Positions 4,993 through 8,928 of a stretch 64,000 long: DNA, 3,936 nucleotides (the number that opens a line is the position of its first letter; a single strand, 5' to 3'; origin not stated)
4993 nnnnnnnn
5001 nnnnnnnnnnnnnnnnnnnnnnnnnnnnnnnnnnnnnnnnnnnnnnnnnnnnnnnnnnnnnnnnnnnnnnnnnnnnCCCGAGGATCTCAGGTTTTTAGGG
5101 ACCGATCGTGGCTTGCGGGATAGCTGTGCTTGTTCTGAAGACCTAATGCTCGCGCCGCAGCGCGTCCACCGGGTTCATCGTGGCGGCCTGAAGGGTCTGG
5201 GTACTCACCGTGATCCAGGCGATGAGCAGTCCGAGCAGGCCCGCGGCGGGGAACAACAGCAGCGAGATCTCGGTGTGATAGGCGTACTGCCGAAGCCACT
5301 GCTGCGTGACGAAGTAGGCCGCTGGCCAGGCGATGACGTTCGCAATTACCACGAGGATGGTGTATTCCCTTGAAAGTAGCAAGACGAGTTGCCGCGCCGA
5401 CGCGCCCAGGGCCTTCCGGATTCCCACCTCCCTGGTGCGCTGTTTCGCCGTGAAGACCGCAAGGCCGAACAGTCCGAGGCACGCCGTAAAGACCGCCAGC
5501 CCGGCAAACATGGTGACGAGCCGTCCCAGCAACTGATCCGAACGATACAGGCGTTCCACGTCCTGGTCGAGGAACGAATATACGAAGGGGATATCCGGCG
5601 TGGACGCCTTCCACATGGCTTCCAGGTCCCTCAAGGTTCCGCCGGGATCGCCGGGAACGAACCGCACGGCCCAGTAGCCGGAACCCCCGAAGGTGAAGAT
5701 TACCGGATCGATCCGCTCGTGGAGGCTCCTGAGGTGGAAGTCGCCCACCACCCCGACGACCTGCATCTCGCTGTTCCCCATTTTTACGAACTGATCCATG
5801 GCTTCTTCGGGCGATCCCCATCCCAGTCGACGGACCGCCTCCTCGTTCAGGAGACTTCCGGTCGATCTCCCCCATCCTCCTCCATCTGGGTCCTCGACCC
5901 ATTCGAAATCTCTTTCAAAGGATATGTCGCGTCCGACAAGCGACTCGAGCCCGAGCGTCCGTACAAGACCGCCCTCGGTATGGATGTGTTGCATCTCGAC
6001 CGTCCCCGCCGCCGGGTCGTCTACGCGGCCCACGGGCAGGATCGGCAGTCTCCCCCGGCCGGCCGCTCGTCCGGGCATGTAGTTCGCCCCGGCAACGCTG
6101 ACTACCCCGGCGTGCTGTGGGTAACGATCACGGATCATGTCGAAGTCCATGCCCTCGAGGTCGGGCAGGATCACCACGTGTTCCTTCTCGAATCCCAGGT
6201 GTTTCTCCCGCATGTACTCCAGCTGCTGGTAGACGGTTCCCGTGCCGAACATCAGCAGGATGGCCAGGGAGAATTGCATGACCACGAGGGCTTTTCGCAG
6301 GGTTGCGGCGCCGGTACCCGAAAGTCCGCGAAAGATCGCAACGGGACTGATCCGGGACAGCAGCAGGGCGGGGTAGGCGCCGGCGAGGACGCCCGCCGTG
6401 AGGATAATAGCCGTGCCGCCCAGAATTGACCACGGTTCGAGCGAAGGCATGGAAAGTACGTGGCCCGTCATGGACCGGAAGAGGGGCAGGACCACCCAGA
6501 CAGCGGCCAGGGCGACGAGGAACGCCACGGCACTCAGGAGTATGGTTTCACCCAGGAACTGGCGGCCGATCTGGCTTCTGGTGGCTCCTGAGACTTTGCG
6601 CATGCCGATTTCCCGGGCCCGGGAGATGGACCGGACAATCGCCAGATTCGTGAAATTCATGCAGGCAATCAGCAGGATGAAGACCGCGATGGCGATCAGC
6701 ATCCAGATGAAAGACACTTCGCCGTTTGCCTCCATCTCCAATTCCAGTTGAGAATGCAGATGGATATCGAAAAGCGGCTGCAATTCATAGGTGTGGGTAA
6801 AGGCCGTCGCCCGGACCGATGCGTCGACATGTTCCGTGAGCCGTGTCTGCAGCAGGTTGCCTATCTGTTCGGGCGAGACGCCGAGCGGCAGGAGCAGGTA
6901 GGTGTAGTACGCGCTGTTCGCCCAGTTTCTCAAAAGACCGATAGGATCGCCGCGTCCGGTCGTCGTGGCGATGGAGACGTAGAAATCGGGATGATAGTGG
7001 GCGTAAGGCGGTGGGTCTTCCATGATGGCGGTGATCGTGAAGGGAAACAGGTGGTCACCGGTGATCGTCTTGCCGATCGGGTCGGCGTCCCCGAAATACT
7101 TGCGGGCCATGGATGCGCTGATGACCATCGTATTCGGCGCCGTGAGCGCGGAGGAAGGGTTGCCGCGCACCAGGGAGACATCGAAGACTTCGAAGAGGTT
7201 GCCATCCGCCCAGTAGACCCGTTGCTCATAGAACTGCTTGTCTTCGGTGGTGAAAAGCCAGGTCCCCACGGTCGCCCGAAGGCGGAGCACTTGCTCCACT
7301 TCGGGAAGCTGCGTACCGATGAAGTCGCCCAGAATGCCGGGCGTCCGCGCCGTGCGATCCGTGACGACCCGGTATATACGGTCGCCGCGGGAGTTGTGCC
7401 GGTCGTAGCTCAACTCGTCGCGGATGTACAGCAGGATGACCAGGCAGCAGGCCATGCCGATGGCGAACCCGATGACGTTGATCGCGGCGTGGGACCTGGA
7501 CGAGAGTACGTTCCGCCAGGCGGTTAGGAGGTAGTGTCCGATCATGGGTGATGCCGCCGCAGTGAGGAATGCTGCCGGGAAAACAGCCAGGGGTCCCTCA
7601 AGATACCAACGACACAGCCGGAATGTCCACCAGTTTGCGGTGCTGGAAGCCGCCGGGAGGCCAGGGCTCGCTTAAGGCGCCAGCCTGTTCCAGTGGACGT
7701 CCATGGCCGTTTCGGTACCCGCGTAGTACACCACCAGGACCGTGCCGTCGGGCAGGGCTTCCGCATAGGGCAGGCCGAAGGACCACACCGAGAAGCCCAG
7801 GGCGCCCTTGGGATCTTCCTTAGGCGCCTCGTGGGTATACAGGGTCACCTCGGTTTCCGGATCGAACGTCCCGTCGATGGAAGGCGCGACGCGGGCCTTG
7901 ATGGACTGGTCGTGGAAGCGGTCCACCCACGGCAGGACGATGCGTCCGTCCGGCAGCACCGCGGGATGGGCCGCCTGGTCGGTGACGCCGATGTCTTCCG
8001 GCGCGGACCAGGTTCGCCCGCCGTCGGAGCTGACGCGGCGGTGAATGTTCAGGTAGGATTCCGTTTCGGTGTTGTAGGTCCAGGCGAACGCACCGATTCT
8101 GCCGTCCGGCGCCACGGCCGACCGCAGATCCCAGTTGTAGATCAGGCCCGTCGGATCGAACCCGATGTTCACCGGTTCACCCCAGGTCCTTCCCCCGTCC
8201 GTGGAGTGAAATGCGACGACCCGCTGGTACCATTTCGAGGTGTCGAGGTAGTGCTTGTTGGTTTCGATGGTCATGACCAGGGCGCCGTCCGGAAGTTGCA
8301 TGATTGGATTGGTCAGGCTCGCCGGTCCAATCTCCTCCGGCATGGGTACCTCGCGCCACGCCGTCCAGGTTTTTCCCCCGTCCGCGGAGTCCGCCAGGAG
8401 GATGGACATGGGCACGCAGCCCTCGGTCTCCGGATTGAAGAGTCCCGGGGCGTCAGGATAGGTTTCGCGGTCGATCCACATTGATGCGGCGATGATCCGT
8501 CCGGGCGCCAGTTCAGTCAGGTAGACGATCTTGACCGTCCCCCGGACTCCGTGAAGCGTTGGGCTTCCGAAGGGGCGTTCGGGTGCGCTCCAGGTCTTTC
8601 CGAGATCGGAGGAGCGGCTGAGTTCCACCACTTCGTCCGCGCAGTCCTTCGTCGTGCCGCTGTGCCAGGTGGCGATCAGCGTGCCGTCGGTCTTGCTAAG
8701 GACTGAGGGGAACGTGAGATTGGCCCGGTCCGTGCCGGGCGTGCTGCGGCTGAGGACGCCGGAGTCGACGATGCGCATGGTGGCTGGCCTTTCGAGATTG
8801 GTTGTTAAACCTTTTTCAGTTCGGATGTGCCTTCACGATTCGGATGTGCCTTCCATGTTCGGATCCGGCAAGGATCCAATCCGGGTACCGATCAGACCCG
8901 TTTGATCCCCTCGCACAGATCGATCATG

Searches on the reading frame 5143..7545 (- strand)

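Call 4: search_protein_families(library=pfam, proteins=[window:5143-7545:-], max_evalue=0.1)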
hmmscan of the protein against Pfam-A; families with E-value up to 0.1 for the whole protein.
window:5143-7545:- (800 aa): 2 families
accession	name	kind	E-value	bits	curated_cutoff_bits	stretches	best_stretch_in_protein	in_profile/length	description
PF02687.27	FtsX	-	2.3e-29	102.3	25.5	2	285-401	2-120/120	FtsX-like permease C-terminal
PF12704.14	MacB_PCD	-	7.2e-26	92.2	27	1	21-232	2-204/207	MacB-like periplasmic core domain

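Call 94: search_protein_families(library=ncbifam, proteins=[window:5143-7545:-], max_evalue=0.00001)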
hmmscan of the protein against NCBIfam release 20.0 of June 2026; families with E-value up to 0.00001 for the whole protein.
window:5143-7545:- (800 aa): 3 families
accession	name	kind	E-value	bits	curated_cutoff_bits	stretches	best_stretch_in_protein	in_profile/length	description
TIGR03434.1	ADOP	subfamily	2.2e-80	270.8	622.3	1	9-799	8-803/803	ADOP family duplicated permease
NF038008.1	ABC_perm_DarB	equivalog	9.5e-30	103.2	700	1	22-482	14-481/777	darobactin export ABC transporter permease subunit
NF007826.0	PRK10535.1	equivalog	5.5e-09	34.8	966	0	668-799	516-648/648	macrolide ABC transporter ATP-binding protein/permease MacB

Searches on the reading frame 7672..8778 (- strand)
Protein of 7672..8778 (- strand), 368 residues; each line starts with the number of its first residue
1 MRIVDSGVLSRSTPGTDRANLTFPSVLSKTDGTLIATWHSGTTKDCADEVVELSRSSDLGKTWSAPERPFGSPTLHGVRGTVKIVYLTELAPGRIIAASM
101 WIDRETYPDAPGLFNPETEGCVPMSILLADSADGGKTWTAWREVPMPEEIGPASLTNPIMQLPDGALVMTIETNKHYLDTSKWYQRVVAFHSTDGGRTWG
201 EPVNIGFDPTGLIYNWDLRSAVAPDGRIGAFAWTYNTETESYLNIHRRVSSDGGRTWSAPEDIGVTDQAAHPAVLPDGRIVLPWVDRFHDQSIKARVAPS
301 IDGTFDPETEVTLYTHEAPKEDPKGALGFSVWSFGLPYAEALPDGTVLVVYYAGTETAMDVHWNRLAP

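Call 4: search_protein_families(library=pfam, proteins=[window:7672-8778:-], max_evalue=0.1)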
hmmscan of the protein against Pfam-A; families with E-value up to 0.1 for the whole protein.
window:7672-8778:- (368 aa): 4 families
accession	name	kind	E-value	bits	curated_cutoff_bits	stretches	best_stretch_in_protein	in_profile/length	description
PF13088.12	BNR_2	-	2.2e-21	76.9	31.4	3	115-282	71-225/277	BNR repeat-like domain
PF24316.1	Tli3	-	3.7e-06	27.7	27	0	166-201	64-97/129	T6SS Tli3 immunity protein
PF02012.26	BNR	-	4.8e-06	26.2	27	0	249-258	2-11/12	BNR/Asp-box repeat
PF15892.11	BNR_4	-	0.0001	22.2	27.3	1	15-175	88-222/272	BNR repeat-containing family member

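Call 5: search_protein_families(library=ncbifam, proteins=[window:7672-8778:-], max_evalue=0.1)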
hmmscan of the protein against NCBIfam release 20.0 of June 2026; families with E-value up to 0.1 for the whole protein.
window:7672-8778:- (368 aa): 2 families
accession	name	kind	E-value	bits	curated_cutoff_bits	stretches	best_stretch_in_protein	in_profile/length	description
NF045728.1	glycosyl_F510_1955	equivalog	0.0048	16.2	175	0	247-278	117-148/246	F510_1955 family glycosylhydrolase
NF040591.1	choice_anch_O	subfamily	0.062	11.9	125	0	233-266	527-560/670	choice-of-anchor O protein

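Call 87: search_solved_structures(query=window:7672-8778:-, max_evalue=0.01)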
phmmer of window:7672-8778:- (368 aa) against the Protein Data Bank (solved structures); distinct sequences matched with E-value up to 0.01: 23.
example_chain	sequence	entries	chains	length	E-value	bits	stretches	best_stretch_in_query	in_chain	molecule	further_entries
5hx0_A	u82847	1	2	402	6.2e-07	31.8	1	20-316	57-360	Uncharacterized protein Dfer_1899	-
1eur_A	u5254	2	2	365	1.6e-06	30.4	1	20-211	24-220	SIALIDASE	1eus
2bzd_A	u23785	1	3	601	3.3e-06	29.4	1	20-208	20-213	BACTERIAL SIALIDASE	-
4j9t_A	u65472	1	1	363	5.2e-06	28.8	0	20-139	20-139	designed unnatural amino acid dependent metalloprotein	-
1eut_A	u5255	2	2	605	8.6e-06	28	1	20-210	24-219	SIALIDASE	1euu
2ber_A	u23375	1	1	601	1.1e-05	27.7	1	20-210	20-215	BACTERIAL SIALIDASE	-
1wcq_A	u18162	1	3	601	1.3e-05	27.5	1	20-210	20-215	SIALIDASE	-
1w8n_A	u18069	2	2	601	1.4e-05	27.3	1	20-209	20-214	BACTERIAL SIALIDASE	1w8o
4x47_A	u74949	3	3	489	2.6e-05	26.5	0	132-205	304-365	Anhydrosialidase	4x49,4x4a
8feb_A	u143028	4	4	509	2.6e-05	26.4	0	18-68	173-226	Sialidase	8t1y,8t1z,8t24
4x6k_A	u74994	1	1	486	2.7e-05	26.4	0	132-205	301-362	Anhydrosialidase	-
8t26_A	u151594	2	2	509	3.9e-05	25.9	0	20-238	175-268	Sialidase, putative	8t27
8gn6_C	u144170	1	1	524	6.3e-05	25.2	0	18-77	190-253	Sialidase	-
8gn6_A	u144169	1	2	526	6.4e-05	25.2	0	18-77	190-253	Sialidase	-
4bbw_A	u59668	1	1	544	0.00073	21.7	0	18-199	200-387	SIALIDASE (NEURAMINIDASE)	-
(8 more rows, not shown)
